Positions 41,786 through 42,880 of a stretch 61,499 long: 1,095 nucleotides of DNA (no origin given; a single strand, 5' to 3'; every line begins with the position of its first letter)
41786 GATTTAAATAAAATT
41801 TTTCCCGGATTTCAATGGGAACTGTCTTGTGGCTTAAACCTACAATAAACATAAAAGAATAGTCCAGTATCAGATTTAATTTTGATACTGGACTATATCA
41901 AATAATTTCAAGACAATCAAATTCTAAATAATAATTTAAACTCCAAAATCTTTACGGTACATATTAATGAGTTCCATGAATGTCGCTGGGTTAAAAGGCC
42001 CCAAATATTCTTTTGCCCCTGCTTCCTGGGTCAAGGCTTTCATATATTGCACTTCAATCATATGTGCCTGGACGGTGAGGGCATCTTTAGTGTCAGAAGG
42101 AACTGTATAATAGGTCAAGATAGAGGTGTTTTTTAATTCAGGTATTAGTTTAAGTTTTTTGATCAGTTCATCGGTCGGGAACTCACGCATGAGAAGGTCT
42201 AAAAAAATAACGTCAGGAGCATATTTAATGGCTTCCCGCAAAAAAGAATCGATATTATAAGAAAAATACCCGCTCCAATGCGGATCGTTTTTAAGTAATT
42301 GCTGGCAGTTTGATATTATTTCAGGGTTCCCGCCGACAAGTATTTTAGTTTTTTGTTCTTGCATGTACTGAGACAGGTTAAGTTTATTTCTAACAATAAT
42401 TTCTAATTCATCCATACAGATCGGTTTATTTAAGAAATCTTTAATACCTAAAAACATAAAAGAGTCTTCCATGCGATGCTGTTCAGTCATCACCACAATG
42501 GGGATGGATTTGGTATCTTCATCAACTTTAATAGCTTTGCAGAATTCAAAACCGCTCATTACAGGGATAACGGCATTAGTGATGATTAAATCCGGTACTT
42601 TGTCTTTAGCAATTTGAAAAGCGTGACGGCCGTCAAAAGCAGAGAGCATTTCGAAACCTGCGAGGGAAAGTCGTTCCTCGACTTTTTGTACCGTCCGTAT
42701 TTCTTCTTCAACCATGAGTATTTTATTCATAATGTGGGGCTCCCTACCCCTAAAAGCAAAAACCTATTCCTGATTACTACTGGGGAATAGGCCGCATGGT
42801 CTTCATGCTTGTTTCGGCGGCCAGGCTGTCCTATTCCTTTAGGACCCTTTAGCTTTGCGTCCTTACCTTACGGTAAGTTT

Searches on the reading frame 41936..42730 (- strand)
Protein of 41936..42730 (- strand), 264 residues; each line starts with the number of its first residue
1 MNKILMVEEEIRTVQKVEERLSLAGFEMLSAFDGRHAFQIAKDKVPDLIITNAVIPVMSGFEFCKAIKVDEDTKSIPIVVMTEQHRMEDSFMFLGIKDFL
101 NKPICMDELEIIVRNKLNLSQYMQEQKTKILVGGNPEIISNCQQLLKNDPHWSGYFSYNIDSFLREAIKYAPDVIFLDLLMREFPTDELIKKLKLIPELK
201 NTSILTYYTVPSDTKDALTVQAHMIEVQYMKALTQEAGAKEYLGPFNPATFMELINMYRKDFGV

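Call 7: search_protein_families(library=pfam, proteins=[window:41936-42730:-], max_evalue=0.01)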
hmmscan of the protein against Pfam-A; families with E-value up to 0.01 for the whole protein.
window:41936-42730:- (264 aa): 1 family
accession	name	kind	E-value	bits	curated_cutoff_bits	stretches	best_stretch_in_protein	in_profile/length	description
PF00072.30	Response_reg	-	6.8e-21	75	30.2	1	4-112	1-109/111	Response regulator receiver domain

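Call 8: find_related_loci(query=window:41936-42730:-, collection=genome_contigs, flank=3000)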
Query window:41936-42730:- (264 aa) in genome_contigs; peptide patterns used: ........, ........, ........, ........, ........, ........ (x = any residue, [..] = any of these).
22 stretches matched a pattern; 1 encode a relative of the query (tblastn E <= 1e-3); 1 distinct loci.
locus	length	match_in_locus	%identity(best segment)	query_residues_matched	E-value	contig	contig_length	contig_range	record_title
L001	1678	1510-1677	77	1-56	1e-24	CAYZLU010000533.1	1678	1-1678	MAG TPA_asm: uncultured Planctomycetales bacterium isolate binchicken_co241_372 genome assembly, contig: NODE_130719_len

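Call 11: find_encoding_contigs(protein=window:41936-42730:-, flank=2000, max_places=6)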
Protein window:41936-42730:- (264 aa): no gene with exactly this product is on record in the collection.

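Call 29: find_homologous_proteins(query=window:41936-42730:-, max_evalue=0.00001)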
Query window:41936-42730:- (264 aa): 91 proteins with E <= 0.00001 among 670 candidates.
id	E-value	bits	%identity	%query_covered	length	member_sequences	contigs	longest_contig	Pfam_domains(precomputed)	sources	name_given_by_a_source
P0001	6.4e-168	574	100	98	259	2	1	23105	PF00072.31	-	-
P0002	3.1e-124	431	75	100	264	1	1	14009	PF00072.31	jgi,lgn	-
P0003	5.7e-124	431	74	98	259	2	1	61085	PF00072.31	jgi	-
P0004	5.8e-124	431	74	99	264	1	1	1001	PF00072.31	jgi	jgi:CheY-like chemotaxis protein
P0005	2.8e-123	428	74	99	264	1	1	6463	PF00072.31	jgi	jgi:response regulator RpfG family c-di-GMP phosphodiesterase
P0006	4.8e-123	428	73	99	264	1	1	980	PF00072.31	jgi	jgi:CheY-like chemotaxis protein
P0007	2.2e-122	425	74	98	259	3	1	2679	PF00072.31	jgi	-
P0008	7.5e-122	424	72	99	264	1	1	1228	PF00072.31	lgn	-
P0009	9.0e-122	423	71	99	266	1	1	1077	PF00072.31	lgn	-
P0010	2.3e-121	422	70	98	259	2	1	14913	PF00072.31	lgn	-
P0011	5.4e-120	418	71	100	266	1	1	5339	PF00072.31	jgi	jgi:CheY-like chemotaxis protein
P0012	7.3e-119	414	74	97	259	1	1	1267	PF23198.2,PF00072.31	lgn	-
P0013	7.3e-118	411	68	99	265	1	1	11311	PF00072.31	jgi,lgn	-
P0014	1.9e-117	409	72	99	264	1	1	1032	PF00072.31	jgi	jgi:CheY-like chemotaxis protein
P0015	2.7e-117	409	68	99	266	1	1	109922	PF00072.31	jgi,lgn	-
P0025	2.5e-106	373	66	98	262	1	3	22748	PF00072.31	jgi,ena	-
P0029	3.5e-104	366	62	98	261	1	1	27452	PF00072.31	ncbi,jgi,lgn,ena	jgi:DNA-binding response OmpR family regulator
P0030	7.1e-104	365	63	99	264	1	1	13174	PF23198.2,PF00072.31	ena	-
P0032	1.4e-101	357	62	100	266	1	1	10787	PF00072.31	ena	-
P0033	2.4e-101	356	64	100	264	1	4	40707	PF00072.31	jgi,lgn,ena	-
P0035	9.5e-97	341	59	99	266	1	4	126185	PF00072.31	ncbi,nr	ncbi:MAG: response regulator [Candidatus Omnitrophica bacterium]|nr:response regulator [Candidatus O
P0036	1.0e-96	341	59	100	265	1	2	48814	PF00072.31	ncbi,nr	ncbi:MAG: response regulator [Candidatus Omnitrophica bacterium]|nr:response regulator [Candidatus O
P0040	2.1e-68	249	46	100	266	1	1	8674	PF00072.31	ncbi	-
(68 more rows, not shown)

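Call 31: find_related_loci(query=A1, collection=metagenome_contigs, flank=1500)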
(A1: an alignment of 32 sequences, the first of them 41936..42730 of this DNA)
Query A1 (264 aa) in metagenome_contigs; peptide patterns used: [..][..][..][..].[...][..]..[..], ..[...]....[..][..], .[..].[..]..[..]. (x = any residue, [..] = any of these).
263 stretches matched a pattern; 21 encode a relative of the query (tblastn E <= 1e-3); 20 distinct loci.
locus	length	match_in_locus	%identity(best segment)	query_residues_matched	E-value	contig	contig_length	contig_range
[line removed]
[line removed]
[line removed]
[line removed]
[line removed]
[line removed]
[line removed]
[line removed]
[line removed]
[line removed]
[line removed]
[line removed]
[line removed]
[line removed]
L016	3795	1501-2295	41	1-263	6e-66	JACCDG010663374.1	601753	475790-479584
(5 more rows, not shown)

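Call 34: find_encoding_contigs(protein=P0035, flank=2500, max_places=2)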
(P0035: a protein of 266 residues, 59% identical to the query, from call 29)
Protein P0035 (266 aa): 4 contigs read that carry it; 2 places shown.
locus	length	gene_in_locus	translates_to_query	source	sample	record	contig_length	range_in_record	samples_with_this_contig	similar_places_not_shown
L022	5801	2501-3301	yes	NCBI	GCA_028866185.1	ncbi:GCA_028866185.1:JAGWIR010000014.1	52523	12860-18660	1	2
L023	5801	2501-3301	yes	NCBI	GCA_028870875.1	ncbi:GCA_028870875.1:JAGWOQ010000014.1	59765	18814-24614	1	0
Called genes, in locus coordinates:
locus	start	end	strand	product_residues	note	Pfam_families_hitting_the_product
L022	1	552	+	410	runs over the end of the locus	PF01593:Amino_oxidase, PF13450:NAD_binding_8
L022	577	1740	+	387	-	PF03453:MoeA_N, PF00994:MoCF_biosynth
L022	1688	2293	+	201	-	PF12804:NTP_transf_3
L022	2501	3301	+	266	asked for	PF00072:Response_reg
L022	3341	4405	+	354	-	PF05201:GlutR_N, PF02826:2-Hacid_dh_C (weak), PF01488:Shikimate_DH, PF03807:F420_oxidored (weak)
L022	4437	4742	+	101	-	PF03647:Tmemb_14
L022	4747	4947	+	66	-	PF09527:ATPase_gene1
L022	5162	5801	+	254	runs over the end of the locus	PF00119:ATP-synt_A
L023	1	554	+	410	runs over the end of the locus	PF01593:Amino_oxidase, PF13450:NAD_binding_8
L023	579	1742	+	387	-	PF03453:MoeA_N, PF00994:MoCF_biosynth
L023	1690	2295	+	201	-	PF12804:NTP_transf_3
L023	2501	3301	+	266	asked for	PF00072:Response_reg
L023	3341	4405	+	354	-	PF05201:GlutR_N, PF02826:2-Hacid_dh_C (weak), PF01488:Shikimate_DH, PF03807:F420_oxidored (weak)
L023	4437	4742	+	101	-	PF03647:Tmemb_14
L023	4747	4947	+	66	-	PF09527:ATPase_gene1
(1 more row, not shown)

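Call 35: find_encoding_contigs(protein=P0036, flank=2500, max_places=2)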
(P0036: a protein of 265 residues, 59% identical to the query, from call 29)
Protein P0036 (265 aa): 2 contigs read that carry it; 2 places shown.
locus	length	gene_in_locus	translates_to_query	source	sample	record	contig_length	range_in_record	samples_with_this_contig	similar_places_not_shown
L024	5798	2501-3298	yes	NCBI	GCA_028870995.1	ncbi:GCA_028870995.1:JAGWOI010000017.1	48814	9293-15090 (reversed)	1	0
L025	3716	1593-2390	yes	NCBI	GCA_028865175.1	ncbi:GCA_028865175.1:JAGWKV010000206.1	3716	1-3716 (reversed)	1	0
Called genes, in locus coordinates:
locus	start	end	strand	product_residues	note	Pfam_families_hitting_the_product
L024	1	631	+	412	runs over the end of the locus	PF01266:DAO (weak), PF01593:Amino_oxidase, PF13450:NAD_binding_8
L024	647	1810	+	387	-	PF03453:MoeA_N, PF00994:MoCF_biosynth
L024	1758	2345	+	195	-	PF12804:NTP_transf_3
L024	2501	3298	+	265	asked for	PF00072:Response_reg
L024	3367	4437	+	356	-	PF05201:GlutR_N, PF01488:Shikimate_DH, PF03807:F420_oxidored (weak)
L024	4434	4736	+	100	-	PF03647:Tmemb_14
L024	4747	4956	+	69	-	PF09527:ATPase_gene1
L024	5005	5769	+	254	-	PF00119:ATP-synt_A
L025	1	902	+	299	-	PF03453:MoeA_N, PF00994:MoCF_biosynth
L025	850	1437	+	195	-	PF12804:NTP_transf_3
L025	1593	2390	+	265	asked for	PF00072:Response_reg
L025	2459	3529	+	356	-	PF05201:GlutR_N, PF01488:Shikimate_DH, PF03807:F420_oxidored (weak)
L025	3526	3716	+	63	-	PF03647:Tmemb_14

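Call 36: find_encoding_contigs(protein=P0029, flank=2500, max_places=2)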
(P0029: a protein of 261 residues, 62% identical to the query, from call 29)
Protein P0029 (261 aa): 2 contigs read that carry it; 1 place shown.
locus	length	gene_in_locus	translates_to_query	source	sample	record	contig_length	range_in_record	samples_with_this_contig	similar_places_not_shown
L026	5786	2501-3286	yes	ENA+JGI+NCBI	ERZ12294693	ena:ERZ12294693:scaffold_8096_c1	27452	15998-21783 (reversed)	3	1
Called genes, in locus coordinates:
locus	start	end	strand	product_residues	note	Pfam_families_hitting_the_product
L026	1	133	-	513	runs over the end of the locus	PF16927:HisKA_7TM, PF00512:HisKA, PF02518:HATPase_c, PF14501:HATPase_c_5 (faint)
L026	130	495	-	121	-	PF00072:Response_reg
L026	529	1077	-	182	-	PF13443:HTH_26, PF01381:HTH_3, PF07883:Cupin_2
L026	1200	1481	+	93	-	PF04026:SpoVG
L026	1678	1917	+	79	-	PF04014:MazE_antitoxin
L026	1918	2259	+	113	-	PF02452:PemK_toxin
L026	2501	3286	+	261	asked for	PF00072:Response_reg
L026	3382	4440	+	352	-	PF05201:GlutR_N, PF01488:Shikimate_DH, PF03807:F420_oxidored (faint)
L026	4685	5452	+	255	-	PF00119:ATP-synt_A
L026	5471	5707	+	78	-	PF00137:ATP-synt_C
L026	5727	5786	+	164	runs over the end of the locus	PF00430:ATP-synt_B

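Call 37: find_encoding_contigs(protein=P0033, flank=2500, max_places=2)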
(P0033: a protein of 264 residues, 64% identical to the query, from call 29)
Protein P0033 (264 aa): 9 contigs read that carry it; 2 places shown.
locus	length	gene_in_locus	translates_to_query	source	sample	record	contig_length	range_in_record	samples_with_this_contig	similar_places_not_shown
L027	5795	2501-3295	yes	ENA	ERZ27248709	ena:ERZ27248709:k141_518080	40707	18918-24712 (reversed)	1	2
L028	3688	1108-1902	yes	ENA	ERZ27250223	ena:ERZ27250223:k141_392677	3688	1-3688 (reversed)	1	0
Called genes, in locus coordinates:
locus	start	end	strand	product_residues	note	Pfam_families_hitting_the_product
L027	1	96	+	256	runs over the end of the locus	PF00005:ABC_tran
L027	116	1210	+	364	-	PF01075:Glyco_transf_9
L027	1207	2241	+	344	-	PF01075:Glyco_transf_9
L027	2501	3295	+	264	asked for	PF00072:Response_reg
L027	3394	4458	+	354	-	PF05201:GlutR_N, PF01488:Shikimate_DH, PF03807:F420_oxidored (faint)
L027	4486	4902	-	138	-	-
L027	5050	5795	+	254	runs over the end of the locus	PF00119:ATP-synt_A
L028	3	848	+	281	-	?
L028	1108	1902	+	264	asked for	PF00072:Response_reg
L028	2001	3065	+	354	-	PF05201:GlutR_N, PF01488:Shikimate_DH, PF03807:F420_oxidored (faint)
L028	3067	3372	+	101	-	PF03647:Tmemb_14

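Call 39: find_encoding_contigs(protein=P0010, flank=1500, max_places=1)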
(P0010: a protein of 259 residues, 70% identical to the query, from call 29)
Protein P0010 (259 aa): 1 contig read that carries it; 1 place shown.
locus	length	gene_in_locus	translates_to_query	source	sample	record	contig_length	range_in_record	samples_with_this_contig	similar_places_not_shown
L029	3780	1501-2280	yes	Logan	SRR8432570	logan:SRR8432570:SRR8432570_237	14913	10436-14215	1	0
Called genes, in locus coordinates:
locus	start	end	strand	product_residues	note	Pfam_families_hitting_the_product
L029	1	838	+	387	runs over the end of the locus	PF03453:MoeA_N, PF00994:MoCF_biosynth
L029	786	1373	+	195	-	PF12804:NTP_transf_3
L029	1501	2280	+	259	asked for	PF00072:Response_reg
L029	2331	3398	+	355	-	PF05201:GlutR_N, PF01488:Shikimate_DH, PF03807:F420_oxidored (weak)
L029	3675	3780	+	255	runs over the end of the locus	PF00119:ATP-synt_A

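Call 40: find_encoding_contigs(protein=P0025, flank=1500, max_places=1)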
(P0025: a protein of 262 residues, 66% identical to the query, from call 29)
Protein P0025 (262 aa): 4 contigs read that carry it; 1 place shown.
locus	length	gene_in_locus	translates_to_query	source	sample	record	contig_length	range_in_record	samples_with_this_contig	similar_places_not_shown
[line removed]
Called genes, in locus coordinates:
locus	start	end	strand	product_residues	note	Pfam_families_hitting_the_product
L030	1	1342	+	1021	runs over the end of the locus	-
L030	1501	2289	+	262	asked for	PF00072:Response_reg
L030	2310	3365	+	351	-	PF05201:GlutR_N, PF01488:Shikimate_DH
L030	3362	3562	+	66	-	PF09527:ATPase_gene1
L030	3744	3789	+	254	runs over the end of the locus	PF00119:ATP-synt_A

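Call 41: find_encoding_contigs(protein=P0030, flank=1500, max_places=1)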
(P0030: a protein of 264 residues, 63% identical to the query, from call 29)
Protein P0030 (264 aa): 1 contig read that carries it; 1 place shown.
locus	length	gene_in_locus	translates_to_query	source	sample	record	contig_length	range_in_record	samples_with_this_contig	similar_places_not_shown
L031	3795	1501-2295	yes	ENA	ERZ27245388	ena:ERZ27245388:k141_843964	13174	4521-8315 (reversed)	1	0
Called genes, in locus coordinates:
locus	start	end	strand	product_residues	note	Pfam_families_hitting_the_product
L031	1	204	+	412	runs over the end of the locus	PF01593:Amino_oxidase, PF13450:NAD_binding_8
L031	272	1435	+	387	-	PF03453:MoeA_N, PF00994:MoCF_biosynth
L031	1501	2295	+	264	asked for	PF00072:Response_reg, PF23198:PDE8A_N (weak)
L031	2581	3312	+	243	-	PF00119:ATP-synt_A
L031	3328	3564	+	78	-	PF00137:ATP-synt_C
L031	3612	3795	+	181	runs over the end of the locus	PF00430:ATP-synt_B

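Call 42: find_encoding_contigs(protein=P0032, flank=1500, max_places=1)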
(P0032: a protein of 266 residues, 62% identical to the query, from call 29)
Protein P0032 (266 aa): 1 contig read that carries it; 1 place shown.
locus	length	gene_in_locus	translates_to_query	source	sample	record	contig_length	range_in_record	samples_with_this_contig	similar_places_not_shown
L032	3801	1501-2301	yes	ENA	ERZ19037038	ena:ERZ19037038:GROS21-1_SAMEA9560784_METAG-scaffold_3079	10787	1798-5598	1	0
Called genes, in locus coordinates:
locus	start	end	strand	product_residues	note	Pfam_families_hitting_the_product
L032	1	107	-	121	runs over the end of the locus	PF00072:Response_reg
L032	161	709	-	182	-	PF12844:HTH_19 (weak), PF13443:HTH_26 (weak), PF01381:HTH_3, PF07883:Cupin_2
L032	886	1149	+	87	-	PF04026:SpoVG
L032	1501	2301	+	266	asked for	PF00072:Response_reg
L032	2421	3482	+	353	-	PF05201:GlutR_N, PF01488:Shikimate_DH, PF03807:F420_oxidored (weak)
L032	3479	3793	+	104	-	PF03647:Tmemb_14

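Call 43: find_encoding_contigs(protein=P0005, flank=1500, max_places=1)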
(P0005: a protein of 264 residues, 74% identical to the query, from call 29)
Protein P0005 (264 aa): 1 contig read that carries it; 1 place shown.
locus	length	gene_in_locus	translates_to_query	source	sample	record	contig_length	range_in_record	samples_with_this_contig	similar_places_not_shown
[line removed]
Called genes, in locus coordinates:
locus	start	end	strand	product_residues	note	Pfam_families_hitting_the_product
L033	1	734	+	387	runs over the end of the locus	PF03453:MoeA_N, PF00994:MoCF_biosynth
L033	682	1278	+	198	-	PF12804:NTP_transf_3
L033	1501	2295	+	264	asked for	PF00072:Response_reg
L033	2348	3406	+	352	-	PF05201:GlutR_N, PF01488:Shikimate_DH, PF03807:F420_oxidored (weak)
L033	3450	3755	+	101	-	PF03647:Tmemb_14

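Call 44: find_encoding_contigs(protein=P0040, flank=1500, max_places=1)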
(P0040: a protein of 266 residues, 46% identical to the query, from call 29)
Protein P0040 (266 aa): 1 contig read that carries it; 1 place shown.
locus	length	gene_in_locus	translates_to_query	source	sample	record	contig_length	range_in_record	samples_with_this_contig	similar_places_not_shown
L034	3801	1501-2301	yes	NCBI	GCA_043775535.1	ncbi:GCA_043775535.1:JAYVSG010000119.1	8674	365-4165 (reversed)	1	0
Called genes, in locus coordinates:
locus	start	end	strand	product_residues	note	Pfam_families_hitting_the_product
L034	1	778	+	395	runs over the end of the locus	PF03453:MoeA_N, PF00994:MoCF_biosynth, PF03454:MoeA_C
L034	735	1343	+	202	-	PF12804:NTP_transf_3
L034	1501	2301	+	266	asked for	PF00072:Response_reg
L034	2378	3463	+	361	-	PF05201:GlutR_N, PF01488:Shikimate_DH, PF03446:NAD_binding_2 (faint), PF03807:F420_oxidored (weak)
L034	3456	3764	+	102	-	PF03647:Tmemb_14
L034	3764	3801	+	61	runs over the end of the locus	PF09527:ATPase_gene1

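Call 64: predict_structure(alignment_id=A1)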
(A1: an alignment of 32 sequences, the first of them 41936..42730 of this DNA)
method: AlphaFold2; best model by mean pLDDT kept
length: 264 residues; sequences in the alignment: 32
mean_pLDDT: 89.3   pTM: 0.56
mean pLDDT of the five models: 89.3, 89.1, 88.7, 88.7, 87.7
residues with pLDDT >= 90: 176; 70-90: 71; 50-70: 14; < 50: 3
segments of 3 or more residues with pLDDT < 50: none
pLDDT, mean of each block of 10 residues (from residue 1): 93 94 92 97 95 93 95 91 82 90 90 78 70 91 89 88 90 94 88 94 93 75 91 97 93 90 60
secondary structure, 60 per line:
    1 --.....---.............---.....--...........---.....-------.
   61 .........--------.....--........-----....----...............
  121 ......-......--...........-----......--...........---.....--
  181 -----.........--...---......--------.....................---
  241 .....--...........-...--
elements in order: E3-7 H11-23 E27-31 H34-44 E48-52 H60-69 E78-82 H85-92 E98-101 H106-126 E128-133 H136-146 E152-157 H160-170 E174-178 H186-194 E203-208 H217-237 E241-245 H248-258

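Call 70: fold_search(model_id=the predicted structure, library=pdb)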
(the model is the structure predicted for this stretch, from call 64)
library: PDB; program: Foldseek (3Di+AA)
matches with E <= 10: 1851; with E <= 0.001: 535
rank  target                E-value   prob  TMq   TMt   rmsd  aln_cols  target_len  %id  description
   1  1w25_A                4.8e-16  1.00  0.43  0.26  17.0       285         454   20  Response regulator PleD in complex with c-diGMP (released 2004-11-18)
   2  9g85_A                7.8e-16  1.00  0.43  0.26  17.5       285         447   20  Structure of Response regulator PleD in complex with c-diGMP and ppGpp (released 2025-08-06)
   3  9g85_B                9.3e-16  1.00  0.43  0.26  17.4       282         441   20  Structure of Response regulator PleD in complex with c-diGMP and ppGpp (released 2025-08-06)
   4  2v0n_A                1.3e-15  1.00  0.45  0.26  16.8       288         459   20  ACTIVATED RESPONSE REGULATOR PLED IN COMPLEX WITH C-DIGMP AND GTP- ALPHA-S (released 2007-08-21)
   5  9g85_C                1.3e-15  1.00  0.43  0.26  16.9       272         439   20  Structure of Response regulator PleD in complex with c-diGMP and ppGpp (released 2025-08-06)
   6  9g86_A                1.5e-15  1.00  0.43  0.26  17.1       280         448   19  Structure of Response regulator PleD in complex with c-diGMP and pppGpp (released 2025-08-06)
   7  9g85_D                2.0e-15  1.00  0.43  0.26  17.3       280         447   19  Structure of Response regulator PleD in complex with c-diGMP and ppGpp (released 2025-08-06)
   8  9g86_B                3.7e-15  1.00  0.43  0.26  17.0       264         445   20  Structure of Response regulator PleD in complex with c-diGMP and pppGpp (released 2025-08-06)
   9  2wb4_A                7.1e-15  1.00  0.45  0.26  16.7       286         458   20  activated diguanylate cyclase PleD in complex with c-di-GMP (released 2010-04-21)
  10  2wb4_B                8.5e-15  1.00  0.45  0.27  16.8       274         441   21  activated diguanylate cyclase PleD in complex with c-di-GMP (released 2010-04-21)
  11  3mf4_A                3.4e-11  1.00  0.40  0.43  11.7       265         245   17  Crystal structure of putative two-component system response regulator/ggdef domain protein (released 2010-04-14)
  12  3luf_A                1.1e-10  1.00  0.40  0.43  11.6       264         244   17  Structure of probable two-component system response regulator/GGDEF domain protein (released 2010-03-02)
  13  3luf_B                3.1e-10  1.00  0.42  0.44  10.9       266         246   15  Structure of probable two-component system response regulator/GGDEF domain protein (released 2010-03-02)
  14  9dvt_R                8.8e-09  1.00  0.44  0.49  15.9       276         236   17  Cryo-EM structure of RpaA bound to PkaiBC DNA and the CTD of the alpha subunit of RNAP from the cyanobacterium Synecho (released 2025-10-15)
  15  5ep0                  1.1e-08  1.00  0.42  0.30  15.2       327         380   14  Quorum-Sensing Signal Integrator LuxO - Receiver+Catalytic Domains (released 2016-04-20)
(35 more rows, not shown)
